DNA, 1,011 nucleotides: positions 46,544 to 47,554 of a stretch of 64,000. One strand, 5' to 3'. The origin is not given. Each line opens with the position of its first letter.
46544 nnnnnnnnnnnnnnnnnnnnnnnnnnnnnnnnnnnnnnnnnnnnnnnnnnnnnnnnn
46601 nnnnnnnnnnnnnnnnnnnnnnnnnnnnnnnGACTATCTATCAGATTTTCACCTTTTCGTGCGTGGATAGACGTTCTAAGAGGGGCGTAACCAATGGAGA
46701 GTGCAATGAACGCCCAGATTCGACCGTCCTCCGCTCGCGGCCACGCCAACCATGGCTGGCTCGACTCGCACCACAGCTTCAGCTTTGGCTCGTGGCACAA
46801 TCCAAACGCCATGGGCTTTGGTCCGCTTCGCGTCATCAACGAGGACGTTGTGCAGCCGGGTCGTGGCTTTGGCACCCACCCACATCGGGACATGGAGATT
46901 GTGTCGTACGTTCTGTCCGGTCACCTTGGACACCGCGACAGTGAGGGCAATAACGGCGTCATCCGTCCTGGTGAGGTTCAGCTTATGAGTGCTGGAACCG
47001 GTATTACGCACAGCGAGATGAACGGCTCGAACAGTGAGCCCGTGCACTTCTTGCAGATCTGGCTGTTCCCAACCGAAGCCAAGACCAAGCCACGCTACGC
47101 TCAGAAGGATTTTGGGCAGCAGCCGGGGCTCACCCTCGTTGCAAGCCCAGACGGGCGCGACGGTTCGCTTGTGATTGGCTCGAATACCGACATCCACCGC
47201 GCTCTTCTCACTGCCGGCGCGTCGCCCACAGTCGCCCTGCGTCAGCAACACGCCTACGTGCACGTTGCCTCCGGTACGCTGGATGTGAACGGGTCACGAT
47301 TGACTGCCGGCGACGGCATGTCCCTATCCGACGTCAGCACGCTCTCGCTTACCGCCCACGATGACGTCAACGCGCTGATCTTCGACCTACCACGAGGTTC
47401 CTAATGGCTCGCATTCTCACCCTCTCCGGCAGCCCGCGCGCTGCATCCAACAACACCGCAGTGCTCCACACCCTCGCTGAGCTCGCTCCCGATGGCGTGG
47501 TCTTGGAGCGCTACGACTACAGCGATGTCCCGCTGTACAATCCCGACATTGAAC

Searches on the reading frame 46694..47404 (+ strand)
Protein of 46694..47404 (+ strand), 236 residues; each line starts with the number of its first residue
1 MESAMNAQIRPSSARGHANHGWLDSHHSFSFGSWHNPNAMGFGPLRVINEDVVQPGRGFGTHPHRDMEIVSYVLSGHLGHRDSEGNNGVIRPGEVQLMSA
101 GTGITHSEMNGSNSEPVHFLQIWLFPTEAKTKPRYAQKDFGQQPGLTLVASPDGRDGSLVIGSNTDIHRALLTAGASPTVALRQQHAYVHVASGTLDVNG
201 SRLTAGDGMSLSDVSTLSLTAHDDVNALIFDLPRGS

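Call 4: search_protein_families(library=pfam, proteins=[window:46694-47404:+])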
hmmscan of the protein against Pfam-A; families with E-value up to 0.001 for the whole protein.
window:46694-47404:+ (236 aa): 3 families
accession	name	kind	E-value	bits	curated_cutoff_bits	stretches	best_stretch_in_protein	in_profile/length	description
PF02678.22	Pirin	-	2.5e-35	121.2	26.1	1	13-124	6-108/108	Pirin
PF17954.7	Pirin_C_2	-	5.7e-22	78.2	22.9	1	148-232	1-86/86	Quercetinase C-terminal cupin domain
PF07883.17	Cupin_2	-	5.4e-06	26.5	27.2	1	52-122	4-69/70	Cupin domain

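Call 5: search_protein_families(library=ncbifam, proteins=[window:46694-47404:+])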
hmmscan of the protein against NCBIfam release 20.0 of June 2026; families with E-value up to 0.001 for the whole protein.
window:46694-47404:+ (236 aa): 0 families
